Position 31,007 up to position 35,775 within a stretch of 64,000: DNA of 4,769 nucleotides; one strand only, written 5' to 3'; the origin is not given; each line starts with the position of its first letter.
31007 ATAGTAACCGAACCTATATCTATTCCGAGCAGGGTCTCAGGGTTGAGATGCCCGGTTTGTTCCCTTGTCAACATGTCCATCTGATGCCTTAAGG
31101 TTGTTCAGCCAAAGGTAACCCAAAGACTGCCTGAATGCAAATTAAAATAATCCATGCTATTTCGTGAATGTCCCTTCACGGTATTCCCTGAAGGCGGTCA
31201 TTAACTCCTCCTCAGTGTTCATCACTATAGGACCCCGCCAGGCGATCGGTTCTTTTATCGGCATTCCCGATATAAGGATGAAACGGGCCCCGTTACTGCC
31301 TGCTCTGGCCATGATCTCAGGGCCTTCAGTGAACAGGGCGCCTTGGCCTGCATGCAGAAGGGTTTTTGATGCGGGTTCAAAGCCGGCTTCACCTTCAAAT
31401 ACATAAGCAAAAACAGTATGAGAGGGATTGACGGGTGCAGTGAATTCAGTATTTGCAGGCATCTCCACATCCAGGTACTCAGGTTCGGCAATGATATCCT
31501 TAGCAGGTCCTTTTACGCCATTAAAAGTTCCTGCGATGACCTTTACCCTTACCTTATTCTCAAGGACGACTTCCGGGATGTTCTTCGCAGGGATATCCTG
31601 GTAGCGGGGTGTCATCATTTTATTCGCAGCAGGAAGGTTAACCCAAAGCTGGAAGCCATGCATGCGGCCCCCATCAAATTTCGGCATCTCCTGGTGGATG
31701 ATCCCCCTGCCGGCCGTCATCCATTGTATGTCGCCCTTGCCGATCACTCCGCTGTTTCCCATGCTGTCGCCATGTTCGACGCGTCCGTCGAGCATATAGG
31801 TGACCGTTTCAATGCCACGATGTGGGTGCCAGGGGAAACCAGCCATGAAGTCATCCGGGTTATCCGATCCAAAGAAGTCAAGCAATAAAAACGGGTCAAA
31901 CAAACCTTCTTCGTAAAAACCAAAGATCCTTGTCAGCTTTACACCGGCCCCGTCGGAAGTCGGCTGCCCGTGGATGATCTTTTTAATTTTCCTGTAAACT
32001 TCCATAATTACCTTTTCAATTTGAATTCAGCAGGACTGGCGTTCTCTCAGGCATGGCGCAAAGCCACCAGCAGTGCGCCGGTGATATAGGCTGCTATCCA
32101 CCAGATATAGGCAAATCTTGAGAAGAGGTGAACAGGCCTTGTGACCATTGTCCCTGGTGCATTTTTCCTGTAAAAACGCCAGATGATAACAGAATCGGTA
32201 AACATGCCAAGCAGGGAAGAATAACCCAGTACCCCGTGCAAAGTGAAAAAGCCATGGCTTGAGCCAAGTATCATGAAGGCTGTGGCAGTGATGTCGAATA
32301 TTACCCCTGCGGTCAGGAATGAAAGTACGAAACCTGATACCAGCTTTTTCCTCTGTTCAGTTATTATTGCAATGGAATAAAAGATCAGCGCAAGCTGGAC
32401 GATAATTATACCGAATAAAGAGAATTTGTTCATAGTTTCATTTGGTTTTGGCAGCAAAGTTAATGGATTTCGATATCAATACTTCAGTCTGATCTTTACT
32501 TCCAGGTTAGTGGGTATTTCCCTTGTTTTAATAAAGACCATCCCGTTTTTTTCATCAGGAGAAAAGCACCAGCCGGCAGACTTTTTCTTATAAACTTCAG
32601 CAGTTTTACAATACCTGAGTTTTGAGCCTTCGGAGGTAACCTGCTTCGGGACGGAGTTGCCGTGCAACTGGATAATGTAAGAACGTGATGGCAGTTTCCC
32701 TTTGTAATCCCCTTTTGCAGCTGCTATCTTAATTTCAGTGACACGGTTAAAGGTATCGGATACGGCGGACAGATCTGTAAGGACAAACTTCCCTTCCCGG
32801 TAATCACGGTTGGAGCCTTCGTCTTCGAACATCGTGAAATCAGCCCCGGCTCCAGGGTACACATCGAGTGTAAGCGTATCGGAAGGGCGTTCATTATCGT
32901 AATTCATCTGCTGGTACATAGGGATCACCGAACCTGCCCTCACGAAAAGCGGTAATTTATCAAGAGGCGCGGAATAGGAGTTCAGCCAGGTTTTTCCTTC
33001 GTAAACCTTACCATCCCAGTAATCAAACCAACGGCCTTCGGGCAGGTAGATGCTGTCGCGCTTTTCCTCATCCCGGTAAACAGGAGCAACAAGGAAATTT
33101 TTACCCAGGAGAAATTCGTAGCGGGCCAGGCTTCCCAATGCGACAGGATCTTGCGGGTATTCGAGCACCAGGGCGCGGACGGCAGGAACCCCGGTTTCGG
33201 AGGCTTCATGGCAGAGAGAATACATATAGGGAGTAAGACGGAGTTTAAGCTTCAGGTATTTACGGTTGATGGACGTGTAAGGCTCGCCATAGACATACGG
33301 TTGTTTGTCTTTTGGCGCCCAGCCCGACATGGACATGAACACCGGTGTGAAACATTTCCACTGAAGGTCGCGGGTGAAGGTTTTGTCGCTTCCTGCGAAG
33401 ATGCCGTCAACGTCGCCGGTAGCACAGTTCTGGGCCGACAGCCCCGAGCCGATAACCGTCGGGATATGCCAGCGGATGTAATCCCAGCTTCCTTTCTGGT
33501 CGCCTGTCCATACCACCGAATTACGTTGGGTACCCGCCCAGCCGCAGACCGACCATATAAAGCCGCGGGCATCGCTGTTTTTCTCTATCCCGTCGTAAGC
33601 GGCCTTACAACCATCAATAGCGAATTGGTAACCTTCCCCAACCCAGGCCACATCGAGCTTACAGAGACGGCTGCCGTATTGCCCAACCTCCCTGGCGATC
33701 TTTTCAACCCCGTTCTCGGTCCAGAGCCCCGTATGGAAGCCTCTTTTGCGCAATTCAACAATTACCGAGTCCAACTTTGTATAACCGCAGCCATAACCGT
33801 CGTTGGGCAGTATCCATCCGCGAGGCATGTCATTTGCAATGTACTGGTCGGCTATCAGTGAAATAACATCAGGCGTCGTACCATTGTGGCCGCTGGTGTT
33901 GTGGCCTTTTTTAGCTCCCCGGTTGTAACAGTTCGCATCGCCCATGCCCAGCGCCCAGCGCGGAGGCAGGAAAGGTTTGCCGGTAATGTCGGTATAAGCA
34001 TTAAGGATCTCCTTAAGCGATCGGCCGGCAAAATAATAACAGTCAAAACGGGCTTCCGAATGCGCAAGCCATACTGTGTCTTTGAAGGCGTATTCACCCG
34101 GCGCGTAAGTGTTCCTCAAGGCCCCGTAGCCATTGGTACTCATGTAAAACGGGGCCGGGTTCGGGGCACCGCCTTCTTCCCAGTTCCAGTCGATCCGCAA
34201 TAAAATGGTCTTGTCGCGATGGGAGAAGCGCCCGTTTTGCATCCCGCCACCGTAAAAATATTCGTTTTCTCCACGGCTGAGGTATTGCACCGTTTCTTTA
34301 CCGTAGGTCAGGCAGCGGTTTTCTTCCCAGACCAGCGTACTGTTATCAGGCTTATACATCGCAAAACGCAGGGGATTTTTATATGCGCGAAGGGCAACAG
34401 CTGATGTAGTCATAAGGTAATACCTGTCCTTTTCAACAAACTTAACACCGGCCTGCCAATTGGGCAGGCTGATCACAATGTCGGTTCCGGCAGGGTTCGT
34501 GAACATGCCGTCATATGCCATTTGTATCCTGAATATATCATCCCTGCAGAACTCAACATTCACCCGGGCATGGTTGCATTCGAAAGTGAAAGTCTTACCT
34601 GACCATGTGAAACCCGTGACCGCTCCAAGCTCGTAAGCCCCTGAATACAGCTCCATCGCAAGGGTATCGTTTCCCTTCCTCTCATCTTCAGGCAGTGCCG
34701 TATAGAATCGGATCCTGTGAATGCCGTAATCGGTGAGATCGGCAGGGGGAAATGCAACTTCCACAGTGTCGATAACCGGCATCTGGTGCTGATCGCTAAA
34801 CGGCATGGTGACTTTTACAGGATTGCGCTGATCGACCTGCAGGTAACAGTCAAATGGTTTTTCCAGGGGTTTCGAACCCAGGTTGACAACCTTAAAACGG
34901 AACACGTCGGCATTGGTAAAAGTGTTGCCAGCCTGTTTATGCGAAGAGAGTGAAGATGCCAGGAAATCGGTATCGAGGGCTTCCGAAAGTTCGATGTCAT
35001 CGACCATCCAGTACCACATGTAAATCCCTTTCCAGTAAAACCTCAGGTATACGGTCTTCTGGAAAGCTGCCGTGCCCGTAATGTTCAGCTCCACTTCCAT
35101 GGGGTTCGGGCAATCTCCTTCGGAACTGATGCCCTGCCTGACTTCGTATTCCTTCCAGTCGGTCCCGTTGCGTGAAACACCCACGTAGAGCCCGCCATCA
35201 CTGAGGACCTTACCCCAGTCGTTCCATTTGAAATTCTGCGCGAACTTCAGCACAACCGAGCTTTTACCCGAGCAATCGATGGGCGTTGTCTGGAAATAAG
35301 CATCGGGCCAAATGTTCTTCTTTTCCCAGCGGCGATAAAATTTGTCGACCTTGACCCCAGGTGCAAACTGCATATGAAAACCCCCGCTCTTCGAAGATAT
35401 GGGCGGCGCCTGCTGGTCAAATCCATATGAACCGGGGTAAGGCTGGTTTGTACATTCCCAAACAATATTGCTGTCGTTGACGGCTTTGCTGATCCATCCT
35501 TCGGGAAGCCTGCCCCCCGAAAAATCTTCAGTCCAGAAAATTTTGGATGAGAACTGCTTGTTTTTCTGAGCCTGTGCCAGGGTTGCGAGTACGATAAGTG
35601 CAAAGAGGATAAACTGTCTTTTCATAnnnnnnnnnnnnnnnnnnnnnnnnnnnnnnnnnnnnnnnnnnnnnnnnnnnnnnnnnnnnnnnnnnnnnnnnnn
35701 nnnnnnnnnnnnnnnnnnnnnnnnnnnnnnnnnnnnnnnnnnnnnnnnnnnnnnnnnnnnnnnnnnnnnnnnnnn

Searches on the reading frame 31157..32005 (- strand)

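Call 57: search_protein_families(library=pfam, proteins=[window:31157-32005:-], max_evalue=0.0001)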
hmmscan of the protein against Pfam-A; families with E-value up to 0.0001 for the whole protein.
window:31157-32005:- (282 aa): 2 families
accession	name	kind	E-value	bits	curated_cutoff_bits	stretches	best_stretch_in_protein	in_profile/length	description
PF02678.22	Pirin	-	9.4e-36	122.5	26.1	1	25-122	5-108/108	Pirin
PF05726.19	Pirin_C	-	4.7e-27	94.8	27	1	177-280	1-102/103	Pirin C-terminal cupin domain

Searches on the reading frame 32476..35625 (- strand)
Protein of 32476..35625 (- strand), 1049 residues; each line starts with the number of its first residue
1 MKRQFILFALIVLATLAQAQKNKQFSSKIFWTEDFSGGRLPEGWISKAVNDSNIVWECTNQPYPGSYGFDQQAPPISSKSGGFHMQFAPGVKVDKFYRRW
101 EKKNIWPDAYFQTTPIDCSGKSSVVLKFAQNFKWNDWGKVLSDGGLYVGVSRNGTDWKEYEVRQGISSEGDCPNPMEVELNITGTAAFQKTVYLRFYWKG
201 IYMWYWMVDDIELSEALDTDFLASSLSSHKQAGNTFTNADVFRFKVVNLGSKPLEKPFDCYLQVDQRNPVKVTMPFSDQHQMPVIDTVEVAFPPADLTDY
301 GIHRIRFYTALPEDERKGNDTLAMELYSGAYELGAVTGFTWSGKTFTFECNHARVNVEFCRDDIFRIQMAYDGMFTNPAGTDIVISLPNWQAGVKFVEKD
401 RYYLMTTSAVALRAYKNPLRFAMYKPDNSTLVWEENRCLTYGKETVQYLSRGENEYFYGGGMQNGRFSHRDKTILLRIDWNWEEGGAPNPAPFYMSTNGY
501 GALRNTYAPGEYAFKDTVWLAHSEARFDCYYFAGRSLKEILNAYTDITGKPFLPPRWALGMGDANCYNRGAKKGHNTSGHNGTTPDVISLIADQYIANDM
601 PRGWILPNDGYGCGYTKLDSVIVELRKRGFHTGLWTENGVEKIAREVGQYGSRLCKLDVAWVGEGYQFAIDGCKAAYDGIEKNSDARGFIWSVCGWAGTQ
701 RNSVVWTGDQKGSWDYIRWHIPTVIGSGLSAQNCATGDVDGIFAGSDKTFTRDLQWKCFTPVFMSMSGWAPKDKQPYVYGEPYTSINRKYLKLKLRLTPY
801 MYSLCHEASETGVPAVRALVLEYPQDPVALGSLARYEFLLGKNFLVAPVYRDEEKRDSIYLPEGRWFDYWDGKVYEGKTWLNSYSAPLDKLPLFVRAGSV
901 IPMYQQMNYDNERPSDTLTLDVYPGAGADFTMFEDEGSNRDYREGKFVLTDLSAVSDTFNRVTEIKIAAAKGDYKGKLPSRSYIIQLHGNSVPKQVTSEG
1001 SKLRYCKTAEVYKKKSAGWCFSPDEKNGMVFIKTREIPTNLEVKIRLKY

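Call 57: search_protein_families(library=pfam, proteins=[window:32476-35625:-], max_evalue=0.0001)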
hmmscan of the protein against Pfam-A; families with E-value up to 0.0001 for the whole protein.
window:32476-35625:- (1049 aa): 4 families
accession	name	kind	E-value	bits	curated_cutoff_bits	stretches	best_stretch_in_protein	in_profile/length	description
PF01055.32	Glyco_hydro_31_2nd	-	4.2e-25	89.2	23.5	1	673-804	195-328/328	Glycosyl hydrolases family 31 TIM-barrel domain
PF21365.3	Glyco_hydro_31_3rd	-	1.1e-23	84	24.4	1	812-901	1-87/87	Glycosyl hydrolase family 31 C-terminal domain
PF17137.9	DUF5110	-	8.5e-16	58.2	27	1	917-989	1-70/71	Domain of unknown function (DUF5110)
PF13802.12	Gal_mutarotas_2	-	8.6e-14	52.7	27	1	355-511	2-182/184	Glycosyl hydrolase 31 N-terminal galactose mutarotase-like domain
